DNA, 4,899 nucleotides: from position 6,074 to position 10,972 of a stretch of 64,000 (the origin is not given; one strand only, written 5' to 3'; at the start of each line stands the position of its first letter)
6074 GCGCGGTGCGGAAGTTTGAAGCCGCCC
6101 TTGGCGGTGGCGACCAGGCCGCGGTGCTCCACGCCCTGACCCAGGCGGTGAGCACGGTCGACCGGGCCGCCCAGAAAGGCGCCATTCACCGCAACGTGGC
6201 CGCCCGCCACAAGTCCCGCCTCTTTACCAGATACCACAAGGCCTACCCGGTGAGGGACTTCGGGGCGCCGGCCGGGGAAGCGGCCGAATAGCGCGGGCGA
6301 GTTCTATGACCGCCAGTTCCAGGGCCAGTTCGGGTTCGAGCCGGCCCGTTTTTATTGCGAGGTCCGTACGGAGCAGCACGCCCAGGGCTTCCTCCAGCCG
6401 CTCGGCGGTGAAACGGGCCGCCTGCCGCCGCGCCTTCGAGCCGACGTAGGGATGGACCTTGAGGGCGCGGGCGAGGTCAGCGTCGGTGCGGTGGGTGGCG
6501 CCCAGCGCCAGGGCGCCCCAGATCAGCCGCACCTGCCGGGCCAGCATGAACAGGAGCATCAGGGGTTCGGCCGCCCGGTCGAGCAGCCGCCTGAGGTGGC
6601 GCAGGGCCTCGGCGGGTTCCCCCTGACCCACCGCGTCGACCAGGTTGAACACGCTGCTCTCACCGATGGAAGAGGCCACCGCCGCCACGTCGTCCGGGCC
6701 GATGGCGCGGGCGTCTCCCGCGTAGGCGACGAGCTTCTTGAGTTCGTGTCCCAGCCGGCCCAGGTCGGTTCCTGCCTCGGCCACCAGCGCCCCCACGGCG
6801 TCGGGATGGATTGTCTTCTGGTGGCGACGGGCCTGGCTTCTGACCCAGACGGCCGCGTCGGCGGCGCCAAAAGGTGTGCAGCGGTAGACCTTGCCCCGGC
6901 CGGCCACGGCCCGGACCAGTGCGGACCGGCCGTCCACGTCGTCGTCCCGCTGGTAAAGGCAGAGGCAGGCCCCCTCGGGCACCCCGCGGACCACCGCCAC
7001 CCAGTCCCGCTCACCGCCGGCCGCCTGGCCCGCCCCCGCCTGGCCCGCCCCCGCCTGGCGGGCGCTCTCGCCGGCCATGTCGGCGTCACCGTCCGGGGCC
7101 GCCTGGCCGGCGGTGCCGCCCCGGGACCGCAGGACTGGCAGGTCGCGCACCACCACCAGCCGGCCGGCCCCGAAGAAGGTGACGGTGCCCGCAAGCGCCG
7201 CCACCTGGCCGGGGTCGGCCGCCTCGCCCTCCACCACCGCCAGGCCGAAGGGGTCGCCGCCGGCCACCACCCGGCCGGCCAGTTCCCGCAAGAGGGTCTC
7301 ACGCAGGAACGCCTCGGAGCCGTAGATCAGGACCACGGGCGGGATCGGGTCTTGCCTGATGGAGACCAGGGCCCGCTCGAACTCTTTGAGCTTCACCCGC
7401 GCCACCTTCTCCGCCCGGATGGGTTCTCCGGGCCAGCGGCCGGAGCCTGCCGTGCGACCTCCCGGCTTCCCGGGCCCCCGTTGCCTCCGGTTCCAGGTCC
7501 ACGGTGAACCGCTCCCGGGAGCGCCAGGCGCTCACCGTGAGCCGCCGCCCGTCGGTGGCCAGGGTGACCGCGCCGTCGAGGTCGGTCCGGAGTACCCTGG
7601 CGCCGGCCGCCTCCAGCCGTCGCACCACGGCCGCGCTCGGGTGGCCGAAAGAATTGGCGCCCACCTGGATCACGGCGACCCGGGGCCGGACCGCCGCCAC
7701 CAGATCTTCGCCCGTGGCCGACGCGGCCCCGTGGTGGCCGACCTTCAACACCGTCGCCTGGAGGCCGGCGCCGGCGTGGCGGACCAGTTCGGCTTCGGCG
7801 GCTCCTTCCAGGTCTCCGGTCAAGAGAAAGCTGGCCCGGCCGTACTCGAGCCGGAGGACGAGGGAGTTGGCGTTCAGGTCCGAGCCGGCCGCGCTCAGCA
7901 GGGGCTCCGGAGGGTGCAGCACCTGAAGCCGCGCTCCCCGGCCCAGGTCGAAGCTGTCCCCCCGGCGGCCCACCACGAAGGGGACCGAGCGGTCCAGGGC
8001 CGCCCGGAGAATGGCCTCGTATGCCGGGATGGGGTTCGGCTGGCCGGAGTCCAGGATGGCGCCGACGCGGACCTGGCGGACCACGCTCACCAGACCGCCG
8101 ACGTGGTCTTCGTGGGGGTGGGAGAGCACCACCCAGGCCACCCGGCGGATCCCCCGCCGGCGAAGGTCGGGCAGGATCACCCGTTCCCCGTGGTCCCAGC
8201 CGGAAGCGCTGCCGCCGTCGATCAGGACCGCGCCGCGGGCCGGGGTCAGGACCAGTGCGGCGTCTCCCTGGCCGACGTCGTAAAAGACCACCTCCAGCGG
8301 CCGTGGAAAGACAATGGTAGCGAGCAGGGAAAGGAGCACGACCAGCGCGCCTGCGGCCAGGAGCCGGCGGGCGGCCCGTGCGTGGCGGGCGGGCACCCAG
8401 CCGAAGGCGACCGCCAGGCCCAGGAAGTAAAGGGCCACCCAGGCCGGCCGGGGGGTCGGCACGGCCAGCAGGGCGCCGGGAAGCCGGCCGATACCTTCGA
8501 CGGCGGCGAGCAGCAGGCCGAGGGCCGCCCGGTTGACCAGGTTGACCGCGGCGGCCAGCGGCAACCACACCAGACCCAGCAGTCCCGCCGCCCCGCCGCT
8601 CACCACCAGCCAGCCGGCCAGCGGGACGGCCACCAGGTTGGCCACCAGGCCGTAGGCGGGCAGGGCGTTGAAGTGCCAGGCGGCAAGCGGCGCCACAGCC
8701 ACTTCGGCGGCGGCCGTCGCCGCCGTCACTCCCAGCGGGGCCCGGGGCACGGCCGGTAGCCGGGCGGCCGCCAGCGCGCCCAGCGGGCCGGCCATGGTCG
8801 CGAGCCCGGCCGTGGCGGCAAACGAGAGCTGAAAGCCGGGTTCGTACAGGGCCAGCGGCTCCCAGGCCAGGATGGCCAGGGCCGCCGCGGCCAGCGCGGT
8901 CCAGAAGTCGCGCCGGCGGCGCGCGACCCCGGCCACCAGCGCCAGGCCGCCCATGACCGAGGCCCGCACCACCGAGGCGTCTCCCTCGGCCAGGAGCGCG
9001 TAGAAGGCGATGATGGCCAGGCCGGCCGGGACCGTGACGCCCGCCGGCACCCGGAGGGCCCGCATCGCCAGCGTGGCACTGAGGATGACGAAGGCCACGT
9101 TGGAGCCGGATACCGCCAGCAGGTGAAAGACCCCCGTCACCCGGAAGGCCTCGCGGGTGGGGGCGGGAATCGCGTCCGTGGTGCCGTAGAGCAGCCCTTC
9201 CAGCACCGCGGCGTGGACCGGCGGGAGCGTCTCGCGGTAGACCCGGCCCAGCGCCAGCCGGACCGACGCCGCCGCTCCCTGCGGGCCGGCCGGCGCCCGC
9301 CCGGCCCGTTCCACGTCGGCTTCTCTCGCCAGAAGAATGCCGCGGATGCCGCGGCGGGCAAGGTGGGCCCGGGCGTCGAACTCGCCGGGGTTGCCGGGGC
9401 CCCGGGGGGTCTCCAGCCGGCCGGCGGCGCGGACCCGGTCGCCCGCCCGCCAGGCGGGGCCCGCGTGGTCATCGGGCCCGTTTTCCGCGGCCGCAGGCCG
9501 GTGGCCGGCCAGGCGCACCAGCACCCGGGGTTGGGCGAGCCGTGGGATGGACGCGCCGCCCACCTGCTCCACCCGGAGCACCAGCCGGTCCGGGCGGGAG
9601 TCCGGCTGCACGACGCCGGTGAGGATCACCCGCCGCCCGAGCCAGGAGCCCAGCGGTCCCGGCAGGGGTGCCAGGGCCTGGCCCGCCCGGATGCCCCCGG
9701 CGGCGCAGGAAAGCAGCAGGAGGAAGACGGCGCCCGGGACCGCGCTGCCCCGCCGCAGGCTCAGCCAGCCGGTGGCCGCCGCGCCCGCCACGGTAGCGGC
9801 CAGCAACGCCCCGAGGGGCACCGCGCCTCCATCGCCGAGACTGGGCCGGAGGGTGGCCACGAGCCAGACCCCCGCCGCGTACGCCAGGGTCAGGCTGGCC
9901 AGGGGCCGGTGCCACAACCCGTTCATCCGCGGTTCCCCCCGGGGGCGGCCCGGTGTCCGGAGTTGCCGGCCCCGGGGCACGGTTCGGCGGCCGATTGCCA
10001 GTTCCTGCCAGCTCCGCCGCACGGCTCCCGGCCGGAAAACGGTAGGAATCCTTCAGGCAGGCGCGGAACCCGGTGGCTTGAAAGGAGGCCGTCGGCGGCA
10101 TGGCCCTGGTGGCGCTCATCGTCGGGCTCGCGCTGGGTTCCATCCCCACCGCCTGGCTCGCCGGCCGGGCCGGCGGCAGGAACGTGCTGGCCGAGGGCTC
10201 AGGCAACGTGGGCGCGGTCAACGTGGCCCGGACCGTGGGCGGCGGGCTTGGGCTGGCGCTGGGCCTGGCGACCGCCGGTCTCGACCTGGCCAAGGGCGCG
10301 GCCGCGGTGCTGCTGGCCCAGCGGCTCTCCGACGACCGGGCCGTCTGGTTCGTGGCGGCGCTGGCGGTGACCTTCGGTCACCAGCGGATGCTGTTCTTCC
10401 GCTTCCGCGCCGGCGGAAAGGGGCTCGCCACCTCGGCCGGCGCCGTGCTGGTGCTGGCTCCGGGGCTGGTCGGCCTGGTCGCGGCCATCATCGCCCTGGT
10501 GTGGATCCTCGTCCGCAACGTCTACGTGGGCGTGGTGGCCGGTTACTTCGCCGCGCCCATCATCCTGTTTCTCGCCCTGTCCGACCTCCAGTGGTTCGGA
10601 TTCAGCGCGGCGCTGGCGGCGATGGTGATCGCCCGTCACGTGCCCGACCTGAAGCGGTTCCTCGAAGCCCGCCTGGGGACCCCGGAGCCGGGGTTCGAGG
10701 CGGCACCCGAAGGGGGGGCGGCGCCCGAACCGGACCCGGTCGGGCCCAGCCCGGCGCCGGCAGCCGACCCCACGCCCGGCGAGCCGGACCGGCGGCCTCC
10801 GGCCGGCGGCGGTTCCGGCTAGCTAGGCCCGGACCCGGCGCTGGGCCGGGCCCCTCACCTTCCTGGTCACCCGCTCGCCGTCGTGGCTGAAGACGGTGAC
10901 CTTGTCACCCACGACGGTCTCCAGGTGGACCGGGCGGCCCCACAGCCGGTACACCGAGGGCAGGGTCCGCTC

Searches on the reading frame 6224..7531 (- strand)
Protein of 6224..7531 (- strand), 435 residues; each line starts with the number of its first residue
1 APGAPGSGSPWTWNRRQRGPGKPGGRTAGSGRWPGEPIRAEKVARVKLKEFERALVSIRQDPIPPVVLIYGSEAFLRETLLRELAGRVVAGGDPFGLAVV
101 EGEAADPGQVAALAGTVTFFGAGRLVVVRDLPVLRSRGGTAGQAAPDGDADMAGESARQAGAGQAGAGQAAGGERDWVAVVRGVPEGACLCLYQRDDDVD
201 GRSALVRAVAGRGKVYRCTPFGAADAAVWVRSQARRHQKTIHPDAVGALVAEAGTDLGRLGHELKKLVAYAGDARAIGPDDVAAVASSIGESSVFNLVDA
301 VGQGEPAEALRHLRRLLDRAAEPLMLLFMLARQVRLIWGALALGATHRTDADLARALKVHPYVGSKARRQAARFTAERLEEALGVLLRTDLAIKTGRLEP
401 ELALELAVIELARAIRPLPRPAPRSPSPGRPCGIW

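Call 48: search_protein_families(library=pfam, proteins=[window:6224-7531:-])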
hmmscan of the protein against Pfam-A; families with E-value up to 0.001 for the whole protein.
window:6224-7531:- (435 aa): 2 families
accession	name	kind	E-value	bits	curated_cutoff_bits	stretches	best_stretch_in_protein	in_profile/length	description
PF21694.2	DNA_pol3_delta_C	-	4.7e-30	104.5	27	1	291-410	1-120/121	DNA polymerase III delta subunit, C-terminal domain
PF12169.13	DNA_pol3_gamma3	-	0.00084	19.6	24.4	0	282-415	6-131/143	DNA polymerase III subunits gamma and tau domain III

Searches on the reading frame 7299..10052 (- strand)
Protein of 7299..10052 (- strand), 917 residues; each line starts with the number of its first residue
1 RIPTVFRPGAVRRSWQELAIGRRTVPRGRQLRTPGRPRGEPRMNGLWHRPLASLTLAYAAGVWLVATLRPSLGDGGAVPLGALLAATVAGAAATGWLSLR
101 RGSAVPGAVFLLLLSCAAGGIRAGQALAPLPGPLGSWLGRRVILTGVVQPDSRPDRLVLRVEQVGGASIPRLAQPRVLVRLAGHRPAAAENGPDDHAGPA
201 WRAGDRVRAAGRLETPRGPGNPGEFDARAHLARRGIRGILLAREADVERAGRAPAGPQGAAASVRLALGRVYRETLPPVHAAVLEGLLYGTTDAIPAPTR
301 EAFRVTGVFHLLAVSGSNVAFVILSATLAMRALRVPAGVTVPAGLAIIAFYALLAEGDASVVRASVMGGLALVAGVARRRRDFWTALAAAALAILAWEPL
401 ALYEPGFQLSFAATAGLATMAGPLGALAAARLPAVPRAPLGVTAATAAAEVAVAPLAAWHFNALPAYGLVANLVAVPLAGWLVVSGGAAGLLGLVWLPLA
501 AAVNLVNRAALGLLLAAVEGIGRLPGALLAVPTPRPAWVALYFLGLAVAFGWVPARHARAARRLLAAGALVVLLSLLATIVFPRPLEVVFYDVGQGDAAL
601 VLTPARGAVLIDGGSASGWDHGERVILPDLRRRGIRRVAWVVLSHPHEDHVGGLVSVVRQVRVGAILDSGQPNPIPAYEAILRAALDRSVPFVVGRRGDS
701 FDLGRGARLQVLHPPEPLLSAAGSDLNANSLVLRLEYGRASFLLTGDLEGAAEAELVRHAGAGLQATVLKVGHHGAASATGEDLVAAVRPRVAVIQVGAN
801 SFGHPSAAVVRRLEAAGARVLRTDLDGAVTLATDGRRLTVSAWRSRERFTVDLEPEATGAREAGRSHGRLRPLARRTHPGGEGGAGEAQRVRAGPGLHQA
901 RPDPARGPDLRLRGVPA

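Call 48: search_protein_families(library=pfam, proteins=[window:7299-10052:-])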
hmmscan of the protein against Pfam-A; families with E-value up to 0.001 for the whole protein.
window:7299-10052:- (917 aa): 4 families
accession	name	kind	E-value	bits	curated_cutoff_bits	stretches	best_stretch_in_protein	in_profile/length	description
PF03772.21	Competence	-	6.7e-56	190.1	23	1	287-552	1-266/270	Competence protein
PF13567.11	DUF4131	-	8.6e-24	84.5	31.6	1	78-246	3-163/165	Domain of unknown function (DUF4131)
PF00753.33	Lactamase_B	-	1.5e-16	61.3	22.7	1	592-796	2-193/196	Metallo-beta-lactamase superfamily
PF12706.13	Lactamase_B_2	-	0.00028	21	27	1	628-758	21-153/200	Beta-lactamase superfamily domain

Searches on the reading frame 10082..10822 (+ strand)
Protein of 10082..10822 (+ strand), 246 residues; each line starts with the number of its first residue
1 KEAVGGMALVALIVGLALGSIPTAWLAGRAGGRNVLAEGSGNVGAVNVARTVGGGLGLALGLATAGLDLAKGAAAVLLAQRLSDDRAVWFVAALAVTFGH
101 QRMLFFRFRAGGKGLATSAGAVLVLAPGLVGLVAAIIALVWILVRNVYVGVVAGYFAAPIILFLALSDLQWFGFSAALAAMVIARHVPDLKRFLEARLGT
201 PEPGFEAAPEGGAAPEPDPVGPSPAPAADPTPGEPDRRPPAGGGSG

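Call 48: search_protein_families(library=pfam, proteins=[window:10082-10822:+])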
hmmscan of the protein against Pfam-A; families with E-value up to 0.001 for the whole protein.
window:10082-10822:+ (246 aa): 1 family
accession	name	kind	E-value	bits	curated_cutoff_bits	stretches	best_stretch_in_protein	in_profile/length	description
PF02660.20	G3P_acyltransf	-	7.1e-28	98.2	24.1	1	17-192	4-163/164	Glycerol-3-phosphate acyltransferase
